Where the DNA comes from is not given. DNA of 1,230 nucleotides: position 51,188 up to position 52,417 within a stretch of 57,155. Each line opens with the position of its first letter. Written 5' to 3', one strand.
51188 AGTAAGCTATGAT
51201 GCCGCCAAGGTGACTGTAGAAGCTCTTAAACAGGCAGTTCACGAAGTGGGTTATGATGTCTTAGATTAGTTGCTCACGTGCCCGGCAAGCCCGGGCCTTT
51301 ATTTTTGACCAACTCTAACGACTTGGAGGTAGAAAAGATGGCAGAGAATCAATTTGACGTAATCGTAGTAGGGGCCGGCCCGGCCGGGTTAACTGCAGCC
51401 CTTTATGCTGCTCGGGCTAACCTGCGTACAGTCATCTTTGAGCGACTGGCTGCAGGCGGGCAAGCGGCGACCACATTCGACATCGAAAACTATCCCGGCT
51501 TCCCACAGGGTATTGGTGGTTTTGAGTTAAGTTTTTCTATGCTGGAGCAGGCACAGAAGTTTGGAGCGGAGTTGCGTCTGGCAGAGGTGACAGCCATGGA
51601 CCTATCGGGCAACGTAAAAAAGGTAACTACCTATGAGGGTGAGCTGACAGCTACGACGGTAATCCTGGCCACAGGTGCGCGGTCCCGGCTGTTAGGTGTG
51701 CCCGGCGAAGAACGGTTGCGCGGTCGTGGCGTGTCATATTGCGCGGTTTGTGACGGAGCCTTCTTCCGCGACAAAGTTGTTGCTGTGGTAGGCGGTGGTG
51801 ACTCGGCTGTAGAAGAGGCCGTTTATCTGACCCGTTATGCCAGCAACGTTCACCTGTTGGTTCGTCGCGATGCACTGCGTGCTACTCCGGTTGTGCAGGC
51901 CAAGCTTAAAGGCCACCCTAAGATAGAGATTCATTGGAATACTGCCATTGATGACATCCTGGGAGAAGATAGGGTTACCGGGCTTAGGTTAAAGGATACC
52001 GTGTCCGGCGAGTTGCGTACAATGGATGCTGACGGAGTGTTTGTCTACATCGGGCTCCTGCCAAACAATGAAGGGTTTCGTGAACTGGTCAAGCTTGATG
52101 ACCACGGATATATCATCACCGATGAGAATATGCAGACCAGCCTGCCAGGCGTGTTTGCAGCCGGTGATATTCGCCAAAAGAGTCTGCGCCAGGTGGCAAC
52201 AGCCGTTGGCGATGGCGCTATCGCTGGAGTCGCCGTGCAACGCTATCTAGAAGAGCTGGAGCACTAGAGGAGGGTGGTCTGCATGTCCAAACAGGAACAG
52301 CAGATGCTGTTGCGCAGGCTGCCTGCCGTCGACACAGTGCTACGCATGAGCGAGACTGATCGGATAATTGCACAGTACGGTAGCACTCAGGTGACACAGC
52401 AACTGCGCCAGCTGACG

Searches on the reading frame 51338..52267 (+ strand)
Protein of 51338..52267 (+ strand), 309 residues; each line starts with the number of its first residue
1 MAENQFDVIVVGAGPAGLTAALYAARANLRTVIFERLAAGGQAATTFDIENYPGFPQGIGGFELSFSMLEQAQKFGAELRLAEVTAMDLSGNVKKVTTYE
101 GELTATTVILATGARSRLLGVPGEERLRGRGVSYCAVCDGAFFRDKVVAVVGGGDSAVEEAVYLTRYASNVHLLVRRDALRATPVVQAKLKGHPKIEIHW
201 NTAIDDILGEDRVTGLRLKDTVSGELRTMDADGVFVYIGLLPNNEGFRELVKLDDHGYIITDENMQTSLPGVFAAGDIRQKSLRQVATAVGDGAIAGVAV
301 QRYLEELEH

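Call 6: search_protein_families(library=pfam, proteins=[window:51338-52267:+])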
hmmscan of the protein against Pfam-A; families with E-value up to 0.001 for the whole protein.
window:51338-52267:+ (309 aa): 12 families
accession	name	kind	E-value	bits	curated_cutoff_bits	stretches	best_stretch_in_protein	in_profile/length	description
PF07992.20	Pyr_redox_2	-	1.8e-54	185.6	26.1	1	6-293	1-291/291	Pyridine nucleotide-disulphide oxidoreductase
PF13738.12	Pyr_redox_3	-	4.7e-26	92.2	30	2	83-276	103-305/305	Pyridine nucleotide-disulphide oxidoreductase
PF00070.33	Pyr_redox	-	1.1e-16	61.5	22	1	148-220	2-81/82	Pyridine nucleotide-disulphide oxidoreductase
PF01266.30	DAO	-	1.3e-11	45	27.9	2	7-43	1-37/353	FAD dependent oxidoreductase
PF00890.30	FAD_binding_2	-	2.2e-09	37.5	20.4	1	7-54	1-49/414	FAD binding domain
PF01946.23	Thi4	-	2.2e-09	37.4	26.2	1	6-42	18-56/235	Thi4 family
PF01134.28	GIDA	-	9.8e-09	35.2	22.1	1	7-34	1-28/391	Glucose inhibited division protein A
PF12831.13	FAD_oxidored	-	9.4e-08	32.2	27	1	7-44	1-39/416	FAD dependent oxidoreductase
PF03486.20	HI0933_like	-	5.3e-07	29.8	50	1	6-39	1-34/244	HI0933-like protein Rossmann domain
PF13450.12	NAD_binding_8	-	7.4e-07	29.8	21.9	1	10-50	1-41/68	NAD(P)-binding Rossmann-like domain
PF13434.12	Lys_Orn_oxgnase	-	0.00025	20.7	21.3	0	96-181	139-226/339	L-lysine 6-monooxygenase/L-ornithine 5-monooxygenase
PF01494.25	FAD_binding_3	-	0.00032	20.5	22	0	6-38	2-34/349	FAD binding domain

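Call 10: search_protein_families(library=ncbifam, proteins=[window:51338-52267:+])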
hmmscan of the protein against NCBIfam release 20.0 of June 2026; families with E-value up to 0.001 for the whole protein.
window:51338-52267:+ (309 aa): 113 families (the best 25 are shown)
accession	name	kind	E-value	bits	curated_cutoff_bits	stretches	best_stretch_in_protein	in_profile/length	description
TIGR01292.1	TRX_reduct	equivalog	8.9e-118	392.5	343.45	1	7-304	2-300/300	thioredoxin-disulfide reductase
TIGR03143.1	AhpF_homolog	hypoth_equivalog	3.7e-106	355.9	687.65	1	3-307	2-311/555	putative alkyl hydroperoxide reductase F subunit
TIGR03140.1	AhpF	equivalog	8.1e-79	265.5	502.9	1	3-300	210-508/515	alkyl hydroperoxide reductase subunit F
NF007614.0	PRK10262.1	equivalog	1.8e-74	250.8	644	1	7-307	8-317/321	thioredoxin-disulfide reductase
TIGR04018.1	Bthiol_YpdA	hypoth_equivalog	3.8e-25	88.4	339.9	2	83-280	92-290/316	YpdA family putative bacillithiol disulfide reductase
TIGR01350.1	lipoamide_DH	equivalog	1.1e-22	80.4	408.8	2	96-294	121-325/461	dihydrolipoyl dehydrogenase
NF004776.0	PRK06116.1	equivalog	2.3e-19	69.8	480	1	94-289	121-316/450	glutathione-disulfide reductase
NF004945.0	PRK06292.2-3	equivalog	5.9e-19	68.3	494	2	80-283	102-309/457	dihydrolipoyl dehydrogenase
TIGR01316.1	gltA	equivalog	2.7e-18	66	471.75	1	4-304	132-449/449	NADPH-dependent glutamate synthase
NF009409.0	PRK12770.1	subfamily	1.5e-17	63.8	343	1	3-306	16-352/360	putative glutamate synthase subunit beta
TIGR02053.1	MerA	equivalog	3.3e-17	62.6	454.45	1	96-293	121-323/465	mercury(II) reductase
NF009410.0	PRK12771.1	subfamily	4.3e-17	61.9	516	1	8-306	141-447/566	NAD(P)-binding protein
TIGR01421.1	gluta_reduc_1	equivalog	9.5e-15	54.7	556.15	1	97-291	122-318/450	glutathione-disulfide reductase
TIGR03385.1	CoA_CoA_reduc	equivalog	1.1e-14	54.1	578.8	1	8-281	2-285/439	CoA-disulfide reductase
NF004991.0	PRK06370.1-3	subfamily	2e-14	53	620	2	96-280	156-343/509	FAD-containing oxidoreductase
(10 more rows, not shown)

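Call 21: find_homologous_proteins(query=window:51338-52267:+, max_evalue=1e-60)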
Query window:51338-52267:+ (309 aa): 7905 proteins with E <= 1e-60 among 8000 candidates; the best 120 are listed.
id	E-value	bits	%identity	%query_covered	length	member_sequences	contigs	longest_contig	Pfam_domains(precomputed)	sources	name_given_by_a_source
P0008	2.0e-197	672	100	100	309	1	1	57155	PF01946.24,PF01266.31,PF13450.13,PF00890.31,PF07992.21,PF00070.34,PF13738.13,PF03486.21,PF01134.29,PF12831.14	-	-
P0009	5.2e-161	553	81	100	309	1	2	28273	PF01946.24,PF01266.31,PF13450.13,PF00890.31,PF07992.21,PF00070.34,PF13738.13,PF03486.21,PF01134.29,PF12831.14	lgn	-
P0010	9.7e-141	486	72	98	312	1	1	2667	PF01946.24,PF01266.31,PF13450.13,PF00890.31,PF07992.21,PF00070.34,PF13738.13,PF03486.21,PF01134.29,PF12831.14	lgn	-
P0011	6.0e-140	484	72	98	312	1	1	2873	PF01946.24,PF01266.31,PF13450.13,PF00890.31,PF07992.21,PF00070.34,PF13738.13,PF03486.21,PF01134.29,PF12831.14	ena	-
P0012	1.5e-139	482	71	99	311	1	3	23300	PF01946.24,PF01266.31,PF13450.13,PF00890.31,PF07992.21,PF00070.34,PF13738.13,PF03486.21,PF01134.29,PF12831.14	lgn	-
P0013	1.5e-139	482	72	99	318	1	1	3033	PF01946.24,PF01266.31,PF00890.31,PF07992.21,PF00070.34,PF13738.13,PF03486.21,PF01134.29,PF12831.14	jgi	jgi:thioredoxin reductase (NADPH)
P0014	5.7e-136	471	71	98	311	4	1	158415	PF01946.24,PF01266.31,PF00890.31,PF07992.21,PF00070.34,PF13738.13,PF03486.21,PF01134.29,PF12831.14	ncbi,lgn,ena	-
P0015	3.4e-135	468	71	98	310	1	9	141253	PF01946.24,PF01266.31,PF00890.31,PF07992.21,PF00070.34,PF13738.13,PF03486.21,PF01134.29,PF12831.14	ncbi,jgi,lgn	-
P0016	2.2e-134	465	70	99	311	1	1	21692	PF01946.24,PF01266.31,PF00890.31,PF07992.21,PF00070.34,PF13738.13,PF03486.21,PF01134.29,PF12831.14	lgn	-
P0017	3.4e-134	465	70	100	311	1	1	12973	PF01946.24,PF01266.31,PF00890.31,PF07992.21,PF00070.34,PF13738.13,PF03486.21,PF01134.29,PF12831.14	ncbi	-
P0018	3.8e-134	465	70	99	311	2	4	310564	PF01946.24,PF01266.31,PF13434.13,PF13450.13,PF00890.31,PF07992.21,PF00070.34,PF13738.13,PF03486.21,PF01134.29,PF12831.14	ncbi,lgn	ncbi:MAG: thioredoxin-disulfide reductase [Bacillota bacterium]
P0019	2.1e-132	459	69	98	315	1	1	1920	PF01946.24,PF01266.31,PF13450.13,PF00890.31,PF07992.21,PF00070.34,PF13738.13,PF03486.21,PF01134.29,PF12831.14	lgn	-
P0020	6.4e-132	457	67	98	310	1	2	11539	PF01946.24,PF01266.31,PF13450.13,PF00890.31,PF07992.21,PF00070.34,PF13738.13,PF03486.21,PF01134.29,PF01494.26,PF12831.14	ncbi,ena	-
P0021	1.4e-131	456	67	99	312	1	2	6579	PF01946.24,PF01266.31,PF00890.31,PF07992.21,PF00070.34,PF13738.13,PF03486.21,PF01134.29,PF12831.14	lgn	-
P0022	6.9e-131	454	67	98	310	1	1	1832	PF01946.24,PF01266.31,PF13450.13,PF00890.31,PF07992.21,PF00070.34,PF13738.13,PF03486.21,PF01134.29,PF12831.14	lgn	-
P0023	1.4e-130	453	67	99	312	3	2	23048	PF01946.24,PF01266.31,PF00890.31,PF07992.21,PF00070.34,PF13738.13,PF03486.21,PF01134.29,PF01494.26,PF12831.14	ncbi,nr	ncbi:MAG: thioredoxin-disulfide reductase [Firmicutes bacterium]|nr:thioredoxin-disulfide reductase 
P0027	6.2e-130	451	65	100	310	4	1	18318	PF01946.24,PF01266.31,PF13450.13,PF00890.31,PF07992.21,PF00070.34,PF13738.13,PF03486.21,PF01134.29,PF01494.26,PF12831.14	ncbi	-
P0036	1.9e-122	426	63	98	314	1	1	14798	PF01946.24,PF01266.31,PF13450.13,PF00890.31,PF07992.21,PF00070.34,PF13738.13,PF03486.21,PF01134.29,PF01494.26,PF12831.14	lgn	-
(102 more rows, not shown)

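Call 22: find_encoding_contigs(protein=P0009, flank=4000, max_places=2)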
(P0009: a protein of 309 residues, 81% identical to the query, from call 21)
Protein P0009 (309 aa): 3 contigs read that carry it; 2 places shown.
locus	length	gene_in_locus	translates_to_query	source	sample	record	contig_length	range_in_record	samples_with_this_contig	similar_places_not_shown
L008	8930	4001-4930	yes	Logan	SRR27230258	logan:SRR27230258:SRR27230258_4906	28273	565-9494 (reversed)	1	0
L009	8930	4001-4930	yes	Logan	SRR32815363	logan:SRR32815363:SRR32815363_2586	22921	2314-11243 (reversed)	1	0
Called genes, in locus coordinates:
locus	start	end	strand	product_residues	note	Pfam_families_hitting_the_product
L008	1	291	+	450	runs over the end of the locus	PF00072:Response_reg, PF23198:PDE8A_N (faint), PF00990:GGDEF, PF00072:Response_reg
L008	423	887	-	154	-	-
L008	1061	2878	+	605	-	PF00989:PAS, PF08448:PAS_4 (weak), PF08447:PAS_3, PF00512:HisKA, PF02518:HATPase_c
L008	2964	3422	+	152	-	PF01475:FUR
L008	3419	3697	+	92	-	PF02583:Trns_repr_metal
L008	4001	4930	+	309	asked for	PF00890:FAD_binding_2 (weak), PF01134:GIDA (weak), PF01266:DAO (weak), PF01946:Thi4 (weak), PF07992:Pyr_redox_2, PF12831:FAD_oxidored, PF13738:Pyr_redox_3, PF00070:Pyr_redox, +2 more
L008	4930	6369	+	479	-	PF12390:Se-cys_synth_N, PF03841:SelA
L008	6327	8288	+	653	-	PF00009:GTP_EFTU, PF01926:MMR_HSR1 (weak), PF03144:GTP_EFTU_D2, PF25461:Beta-barrel_SelB, PF09106:WHD_2nd_SelB, PF09107:WHD_3rd_SelB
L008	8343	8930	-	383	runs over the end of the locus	?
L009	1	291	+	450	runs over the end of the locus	PF00072:Response_reg, PF23198:PDE8A_N (faint), PF00990:GGDEF, PF00072:Response_reg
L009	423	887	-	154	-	-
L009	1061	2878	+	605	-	PF00989:PAS, PF08448:PAS_4 (weak), PF08447:PAS_3, PF00512:HisKA, PF02518:HATPase_c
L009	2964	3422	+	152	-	PF01475:FUR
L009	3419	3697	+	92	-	PF02583:Trns_repr_metal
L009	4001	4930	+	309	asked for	PF00890:FAD_binding_2 (weak), PF01134:GIDA (weak), PF01266:DAO (weak), PF01946:Thi4 (weak), PF07992:Pyr_redox_2, PF12831:FAD_oxidored, PF13738:Pyr_redox_3, PF00070:Pyr_redox, +2 more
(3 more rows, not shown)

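Call 23: find_encoding_contigs(protein=P0012, flank=4000, max_places=2)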
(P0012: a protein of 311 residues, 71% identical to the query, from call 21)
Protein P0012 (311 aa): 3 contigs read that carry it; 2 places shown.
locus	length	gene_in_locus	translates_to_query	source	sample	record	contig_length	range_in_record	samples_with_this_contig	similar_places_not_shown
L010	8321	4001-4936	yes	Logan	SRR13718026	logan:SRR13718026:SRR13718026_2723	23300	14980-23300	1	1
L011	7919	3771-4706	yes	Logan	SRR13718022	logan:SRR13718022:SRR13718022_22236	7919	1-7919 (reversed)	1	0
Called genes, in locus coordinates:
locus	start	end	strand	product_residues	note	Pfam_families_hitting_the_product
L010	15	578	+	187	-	PF02417:Chromate_transp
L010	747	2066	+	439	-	PF00072:Response_reg, PF23198:PDE8A_N (faint), PF00990:GGDEF, PF00072:Response_reg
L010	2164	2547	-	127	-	-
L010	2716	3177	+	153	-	PF01475:FUR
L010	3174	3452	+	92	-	PF02583:Trns_repr_metal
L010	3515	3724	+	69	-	PF00403:HMA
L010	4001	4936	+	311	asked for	PF00890:FAD_binding_2 (weak), PF01134:GIDA (weak), PF01266:DAO (weak), PF01946:Thi4 (weak), PF07992:Pyr_redox_2, PF12831:FAD_oxidored (weak), PF13738:Pyr_redox_3, PF00070:Pyr_redox, +2 more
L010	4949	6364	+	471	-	PF12390:Se-cys_synth_N, PF03841:SelA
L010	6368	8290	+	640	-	PF00009:GTP_EFTU, PF01926:MMR_HSR1 (weak), PF03144:GTP_EFTU_D2, PF25461:Beta-barrel_SelB, PF09106:WHD_2nd_SelB, PF09107:WHD_3rd_SelB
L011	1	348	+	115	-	?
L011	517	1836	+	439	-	PF00072:Response_reg, PF23198:PDE8A_N (faint), PF00990:GGDEF, PF00072:Response_reg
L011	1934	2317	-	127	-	-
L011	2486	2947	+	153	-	PF01475:FUR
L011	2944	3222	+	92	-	PF02583:Trns_repr_metal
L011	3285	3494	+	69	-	PF00403:HMA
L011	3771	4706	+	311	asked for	PF00890:FAD_binding_2 (weak), PF01134:GIDA (weak), PF01266:DAO (weak), PF01946:Thi4 (weak), PF07992:Pyr_redox_2, PF12831:FAD_oxidored (weak), PF13738:Pyr_redox_3, PF00070:Pyr_redox, +2 more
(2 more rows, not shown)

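Call 24: find_encoding_contigs(protein=P0014, flank=4000, max_places=2)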
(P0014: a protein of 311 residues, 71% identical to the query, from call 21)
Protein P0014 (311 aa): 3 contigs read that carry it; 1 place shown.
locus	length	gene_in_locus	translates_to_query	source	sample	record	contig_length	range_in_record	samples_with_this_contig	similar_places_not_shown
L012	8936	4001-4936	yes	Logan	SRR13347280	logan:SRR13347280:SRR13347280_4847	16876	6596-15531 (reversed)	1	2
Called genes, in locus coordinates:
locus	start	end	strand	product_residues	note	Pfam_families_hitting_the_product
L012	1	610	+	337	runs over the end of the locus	PF00899:ThiF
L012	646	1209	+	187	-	PF02417:Chromate_transp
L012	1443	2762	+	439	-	PF00072:Response_reg, PF23198:PDE8A_N (faint), PF00990:GGDEF, PF00072:Response_reg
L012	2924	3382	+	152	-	PF01475:FUR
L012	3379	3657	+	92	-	PF02583:Trns_repr_metal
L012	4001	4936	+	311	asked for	PF00890:FAD_binding_2 (weak), PF01134:GIDA (faint), PF01266:DAO (faint), PF01946:Thi4 (weak), PF07992:Pyr_redox_2, PF12831:FAD_oxidored (weak), PF13738:Pyr_redox_3, PF00070:Pyr_redox, +1 more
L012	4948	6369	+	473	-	PF12390:Se-cys_synth_N, PF03841:SelA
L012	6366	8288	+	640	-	PF00009:GTP_EFTU, PF01926:MMR_HSR1 (weak), PF03144:GTP_EFTU_D2, PF25461:Beta-barrel_SelB, PF09106:WHD_2nd_SelB, PF09107:WHD_3rd_SelB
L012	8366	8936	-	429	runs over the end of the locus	PF12832:MFS_1_like (weak), PF00083:Sugar_tr (weak), PF07690:MFS_1, PF12832:MFS_1_like (weak), PF07690:MFS_1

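Call 25: find_encoding_contigs(protein=P0015, flank=4000, max_places=2)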
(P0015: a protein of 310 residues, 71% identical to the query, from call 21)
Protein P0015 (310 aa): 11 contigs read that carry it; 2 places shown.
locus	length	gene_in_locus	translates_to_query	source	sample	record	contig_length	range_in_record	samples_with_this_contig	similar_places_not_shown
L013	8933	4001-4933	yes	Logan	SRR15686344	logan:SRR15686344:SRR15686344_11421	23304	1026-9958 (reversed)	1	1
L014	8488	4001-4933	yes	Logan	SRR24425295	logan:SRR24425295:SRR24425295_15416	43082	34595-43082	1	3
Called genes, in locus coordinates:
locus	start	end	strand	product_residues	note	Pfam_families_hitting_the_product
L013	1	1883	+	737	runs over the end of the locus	PF00270:DEAD, PF04851:ResIII, PF20720:nSTAND3 (weak), PF08148:DSHCT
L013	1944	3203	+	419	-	PF00072:Response_reg, PF00990:GGDEF, PF00072:Response_reg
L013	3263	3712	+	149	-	PF01475:FUR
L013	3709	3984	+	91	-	PF02583:Trns_repr_metal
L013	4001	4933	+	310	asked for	PF00890:FAD_binding_2 (weak), PF01134:GIDA (faint), PF01266:DAO (weak), PF01946:Thi4 (weak), PF07992:Pyr_redox_2, PF12831:FAD_oxidored, PF13738:Pyr_redox_3, PF00070:Pyr_redox, +1 more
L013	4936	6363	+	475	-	PF12390:Se-cys_synth_N, PF03841:SelA, PF01041:DegT_DnrJ_EryC1 (faint)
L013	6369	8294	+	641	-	PF00009:GTP_EFTU, PF01926:MMR_HSR1, PF03144:GTP_EFTU_D2, PF25461:Beta-barrel_SelB, PF09106:WHD_2nd_SelB, PF09107:WHD_3rd_SelB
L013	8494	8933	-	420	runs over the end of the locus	PF00083:Sugar_tr, PF07690:MFS_1, PF12832:MFS_1_like, PF07690:MFS_1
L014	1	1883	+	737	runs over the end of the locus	PF00270:DEAD, PF04851:ResIII, PF20720:nSTAND3 (weak), PF08148:DSHCT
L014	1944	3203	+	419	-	PF00072:Response_reg, PF00990:GGDEF, PF00072:Response_reg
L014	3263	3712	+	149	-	PF01475:FUR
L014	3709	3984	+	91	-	PF02583:Trns_repr_metal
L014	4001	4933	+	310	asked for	PF00890:FAD_binding_2 (weak), PF01134:GIDA (faint), PF01266:DAO (weak), PF01946:Thi4 (weak), PF07992:Pyr_redox_2, PF12831:FAD_oxidored, PF13738:Pyr_redox_3, PF00070:Pyr_redox, +1 more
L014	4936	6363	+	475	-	PF12390:Se-cys_synth_N, PF03841:SelA, PF01041:DegT_DnrJ_EryC1 (faint)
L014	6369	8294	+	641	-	PF00009:GTP_EFTU, PF01926:MMR_HSR1, PF03144:GTP_EFTU_D2, PF25461:Beta-barrel_SelB, PF09106:WHD_2nd_SelB, PF09107:WHD_3rd_SelB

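Call 26: find_encoding_contigs(protein=P0018, flank=4000, max_places=2)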
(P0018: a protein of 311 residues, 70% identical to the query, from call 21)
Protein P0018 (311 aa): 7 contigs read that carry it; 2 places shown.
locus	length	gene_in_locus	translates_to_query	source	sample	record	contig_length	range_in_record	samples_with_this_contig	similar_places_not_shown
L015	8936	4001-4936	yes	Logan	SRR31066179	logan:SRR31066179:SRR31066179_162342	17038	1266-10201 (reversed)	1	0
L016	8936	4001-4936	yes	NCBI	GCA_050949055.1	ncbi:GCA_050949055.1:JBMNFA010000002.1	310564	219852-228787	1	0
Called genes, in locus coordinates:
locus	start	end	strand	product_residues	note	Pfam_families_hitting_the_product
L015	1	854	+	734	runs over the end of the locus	PF00270:DEAD, PF01695:IstB_IS21 (faint), PF04851:ResIII, PF00271:Helicase_C (faint), PF08148:DSHCT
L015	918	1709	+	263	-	-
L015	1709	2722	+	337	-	PF00899:ThiF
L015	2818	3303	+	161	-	PF01475:FUR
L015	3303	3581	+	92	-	PF02583:Trns_repr_metal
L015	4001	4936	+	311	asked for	PF00890:FAD_binding_2, PF01134:GIDA (faint), PF01946:Thi4, PF07992:Pyr_redox_2, PF12831:FAD_oxidored (weak), PF13450:NAD_binding_8 (weak), PF13738:Pyr_redox_3, PF00070:Pyr_redox, +3 more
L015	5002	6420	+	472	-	PF12390:Se-cys_synth_N, PF03841:SelA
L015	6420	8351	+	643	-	PF00009:GTP_EFTU, PF01926:MMR_HSR1 (weak), PF03144:GTP_EFTU_D2, PF03143:GTP_EFTU_D3 (faint), PF25461:Beta-barrel_SelB, PF09106:WHD_2nd_SelB, PF09107:WHD_3rd_SelB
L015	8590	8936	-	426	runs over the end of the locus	PF12832:MFS_1_like (weak), PF07690:MFS_1, PF00083:Sugar_tr, PF07690:MFS_1, PF12832:MFS_1_like (weak)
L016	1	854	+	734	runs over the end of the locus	PF00270:DEAD, PF01695:IstB_IS21 (faint), PF04851:ResIII, PF00271:Helicase_C (faint), PF08148:DSHCT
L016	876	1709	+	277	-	-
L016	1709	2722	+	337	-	PF00899:ThiF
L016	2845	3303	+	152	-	PF01475:FUR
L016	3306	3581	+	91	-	PF02583:Trns_repr_metal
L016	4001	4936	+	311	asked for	PF00890:FAD_binding_2, PF01134:GIDA (faint), PF01946:Thi4, PF07992:Pyr_redox_2, PF12831:FAD_oxidored (weak), PF13450:NAD_binding_8 (weak), PF13738:Pyr_redox_3, PF00070:Pyr_redox, +3 more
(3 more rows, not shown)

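Call 54: find_encoding_contigs(protein=P0023, flank=2500, max_places=1)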
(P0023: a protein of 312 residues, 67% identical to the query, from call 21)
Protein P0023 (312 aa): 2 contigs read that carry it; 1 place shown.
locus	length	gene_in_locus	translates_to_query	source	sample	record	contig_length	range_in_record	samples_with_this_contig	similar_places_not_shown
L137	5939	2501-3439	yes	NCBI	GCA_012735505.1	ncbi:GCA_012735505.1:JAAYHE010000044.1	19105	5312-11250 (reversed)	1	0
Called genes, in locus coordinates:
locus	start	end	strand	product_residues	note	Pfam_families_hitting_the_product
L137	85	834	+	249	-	PF08148:DSHCT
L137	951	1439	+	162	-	PF00072:Response_reg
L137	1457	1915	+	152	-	PF01475:FUR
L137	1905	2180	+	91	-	PF02583:Trns_repr_metal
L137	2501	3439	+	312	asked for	PF00890:FAD_binding_2 (weak), PF01134:GIDA (weak), PF01266:DAO (faint), PF01946:Thi4 (weak), PF07992:Pyr_redox_2, PF12831:FAD_oxidored (weak), PF13738:Pyr_redox_3, PF00070:Pyr_redox, +2 more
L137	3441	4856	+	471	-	PF12390:Se-cys_synth_N, PF03841:SelA, PF01041:DegT_DnrJ_EryC1 (faint), PF01053:Cys_Met_Meta_PP (weak)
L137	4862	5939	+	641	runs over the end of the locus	PF00009:GTP_EFTU, PF01926:MMR_HSR1 (weak), PF03144:GTP_EFTU_D2, PF25461:Beta-barrel_SelB, PF09106:WHD_2nd_SelB, PF09107:WHD_3rd_SelB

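Call 55: find_encoding_contigs(protein=P0027, flank=2500, max_places=1)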
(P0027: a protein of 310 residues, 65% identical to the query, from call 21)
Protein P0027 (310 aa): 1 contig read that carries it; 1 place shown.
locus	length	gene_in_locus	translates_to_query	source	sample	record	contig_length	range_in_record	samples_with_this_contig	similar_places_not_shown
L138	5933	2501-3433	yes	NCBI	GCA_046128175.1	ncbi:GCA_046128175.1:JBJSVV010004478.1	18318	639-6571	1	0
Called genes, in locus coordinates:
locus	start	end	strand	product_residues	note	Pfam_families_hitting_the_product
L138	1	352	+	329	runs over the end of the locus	?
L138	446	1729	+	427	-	PF00072:Response_reg, PF00990:GGDEF, PF00072:Response_reg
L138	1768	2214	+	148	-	PF01475:FUR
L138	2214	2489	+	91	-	PF02583:Trns_repr_metal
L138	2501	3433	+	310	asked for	PF00890:FAD_binding_2 (weak), PF01134:GIDA (faint), PF01266:DAO (faint), PF01946:Thi4 (weak), PF07992:Pyr_redox_2, PF12831:FAD_oxidored (weak), PF13738:Pyr_redox_3, PF00070:Pyr_redox, +3 more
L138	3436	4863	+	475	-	PF12390:Se-cys_synth_N, PF03841:SelA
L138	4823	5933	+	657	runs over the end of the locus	PF00009:GTP_EFTU, PF01926:MMR_HSR1, PF03144:GTP_EFTU_D2, PF25461:Beta-barrel_SelB, PF09106:WHD_2nd_SelB, PF09107:WHD_3rd_SelB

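Call 56: find_encoding_contigs(protein=P0036, flank=2500, max_places=1)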
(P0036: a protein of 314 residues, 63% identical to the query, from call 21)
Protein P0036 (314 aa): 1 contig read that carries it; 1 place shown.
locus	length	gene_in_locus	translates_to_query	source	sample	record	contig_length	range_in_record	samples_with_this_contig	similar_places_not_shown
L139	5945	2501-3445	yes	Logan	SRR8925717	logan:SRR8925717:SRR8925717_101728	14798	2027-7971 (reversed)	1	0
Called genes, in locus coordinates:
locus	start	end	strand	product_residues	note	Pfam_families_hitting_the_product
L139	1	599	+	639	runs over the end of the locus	PF00512:HisKA, PF02518:HATPase_c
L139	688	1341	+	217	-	PF13367:PrsW-protease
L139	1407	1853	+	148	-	PF01475:FUR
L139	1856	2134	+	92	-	PF02583:Trns_repr_metal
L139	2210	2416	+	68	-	PF00403:HMA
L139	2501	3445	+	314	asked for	PF00890:FAD_binding_2 (weak), PF01134:GIDA (faint), PF01266:DAO (faint), PF01946:Thi4, PF07992:Pyr_redox_2, PF12831:FAD_oxidored (weak), PF13738:Pyr_redox_3, PF00070:Pyr_redox, +3 more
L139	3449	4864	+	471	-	PF12390:Se-cys_synth_N, PF03841:SelA, PF01053:Cys_Met_Meta_PP (weak)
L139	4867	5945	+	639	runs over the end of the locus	PF00009:GTP_EFTU, PF01926:MMR_HSR1, PF03144:GTP_EFTU_D2, PF25461:Beta-barrel_SelB, PF09106:WHD_2nd_SelB, PF09107:WHD_3rd_SelB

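Call 57: find_encoding_contigs(protein=P0017, flank=2500, max_places=1)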
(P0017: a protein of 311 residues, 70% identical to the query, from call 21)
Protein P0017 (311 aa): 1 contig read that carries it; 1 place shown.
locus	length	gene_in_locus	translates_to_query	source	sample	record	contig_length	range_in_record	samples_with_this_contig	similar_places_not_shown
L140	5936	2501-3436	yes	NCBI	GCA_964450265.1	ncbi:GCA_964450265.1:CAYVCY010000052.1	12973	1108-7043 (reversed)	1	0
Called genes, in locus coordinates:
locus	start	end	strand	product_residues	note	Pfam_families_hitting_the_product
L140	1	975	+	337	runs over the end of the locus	PF00899:ThiF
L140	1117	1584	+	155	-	PF01475:FUR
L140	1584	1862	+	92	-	PF02583:Trns_repr_metal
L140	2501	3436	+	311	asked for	PF00890:FAD_binding_2 (weak), PF01134:GIDA (faint), PF01266:DAO (faint), PF01946:Thi4, PF07992:Pyr_redox_2, PF12831:FAD_oxidored (weak), PF13738:Pyr_redox_3, PF00070:Pyr_redox, +1 more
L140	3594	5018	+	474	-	PF12390:Se-cys_synth_N, PF03841:SelA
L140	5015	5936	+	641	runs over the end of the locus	PF00009:GTP_EFTU, PF01926:MMR_HSR1 (weak), PF03144:GTP_EFTU_D2, PF25461:Beta-barrel_SelB, PF09106:WHD_2nd_SelB, PF09107:WHD_3rd_SelB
